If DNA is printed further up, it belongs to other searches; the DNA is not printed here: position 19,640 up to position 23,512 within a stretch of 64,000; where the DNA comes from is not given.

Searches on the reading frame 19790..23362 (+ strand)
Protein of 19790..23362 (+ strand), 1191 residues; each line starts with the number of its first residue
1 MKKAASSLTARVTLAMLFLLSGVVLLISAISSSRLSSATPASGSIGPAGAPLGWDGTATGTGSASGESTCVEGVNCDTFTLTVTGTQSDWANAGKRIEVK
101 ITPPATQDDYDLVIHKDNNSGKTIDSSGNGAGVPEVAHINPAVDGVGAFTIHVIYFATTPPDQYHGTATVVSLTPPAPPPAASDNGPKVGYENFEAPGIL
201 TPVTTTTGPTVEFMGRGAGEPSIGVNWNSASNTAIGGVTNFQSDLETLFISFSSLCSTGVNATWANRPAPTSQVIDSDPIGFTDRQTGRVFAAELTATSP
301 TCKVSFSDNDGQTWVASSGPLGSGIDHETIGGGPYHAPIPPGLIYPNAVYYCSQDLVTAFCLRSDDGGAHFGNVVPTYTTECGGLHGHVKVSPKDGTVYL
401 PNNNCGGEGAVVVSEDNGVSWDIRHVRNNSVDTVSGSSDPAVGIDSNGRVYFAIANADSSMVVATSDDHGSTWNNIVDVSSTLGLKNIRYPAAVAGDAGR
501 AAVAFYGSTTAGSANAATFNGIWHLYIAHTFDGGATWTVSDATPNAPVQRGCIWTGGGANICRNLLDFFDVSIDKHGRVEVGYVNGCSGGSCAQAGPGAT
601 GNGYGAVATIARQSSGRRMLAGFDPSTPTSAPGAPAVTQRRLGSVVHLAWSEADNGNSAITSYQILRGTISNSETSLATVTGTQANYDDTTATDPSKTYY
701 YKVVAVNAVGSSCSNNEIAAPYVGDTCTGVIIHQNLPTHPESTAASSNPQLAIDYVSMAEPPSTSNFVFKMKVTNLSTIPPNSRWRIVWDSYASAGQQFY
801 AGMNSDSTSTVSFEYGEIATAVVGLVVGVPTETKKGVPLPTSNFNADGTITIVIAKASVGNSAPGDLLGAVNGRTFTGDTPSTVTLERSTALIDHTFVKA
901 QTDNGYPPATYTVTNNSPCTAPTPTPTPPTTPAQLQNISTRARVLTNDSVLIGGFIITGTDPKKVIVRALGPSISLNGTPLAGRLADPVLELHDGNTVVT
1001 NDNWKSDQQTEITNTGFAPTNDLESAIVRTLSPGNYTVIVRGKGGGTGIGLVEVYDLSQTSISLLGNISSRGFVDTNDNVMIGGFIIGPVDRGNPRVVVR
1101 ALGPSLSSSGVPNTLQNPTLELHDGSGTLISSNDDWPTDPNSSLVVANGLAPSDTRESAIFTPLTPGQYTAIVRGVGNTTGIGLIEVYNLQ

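Call 10: search_protein_families(library=pfam, proteins=[window:19790-23362:+], max_evalue=0.001)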
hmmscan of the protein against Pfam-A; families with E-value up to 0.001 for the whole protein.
window:19790-23362:+ (1191 aa): 3 families
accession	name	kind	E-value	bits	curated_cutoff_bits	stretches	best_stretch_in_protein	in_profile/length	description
PF13088.12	BNR_2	-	3.6e-07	30.3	31.4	1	362-489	85-210/277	BNR repeat-like domain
PF00041.27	fn3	-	3e-05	24.6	25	1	630-712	1-75/84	Fibronectin type III domain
PF07495.19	Y_Y_Y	-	0.00068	19.9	26.6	0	1154-1174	26-45/65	Y_Y_Y domain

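Call 52: search_protein_families(library=ncbifam, proteins=[window:19790-23362:+], max_evalue=1)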
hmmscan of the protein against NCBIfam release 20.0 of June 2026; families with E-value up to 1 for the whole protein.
window:19790-23362:+ (1191 aa): 2 families
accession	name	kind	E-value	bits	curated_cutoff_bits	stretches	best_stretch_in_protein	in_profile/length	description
NF041940.1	choice_anch_X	domain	0.04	13.6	25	0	1158-1174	20-36/37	choice-of-anchor X domain-containing protein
NF033762.1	social_mot_Tgl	equivalog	0.25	10.6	225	1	639-690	68-119/252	social motility TPR repeat lipoprotein Tgl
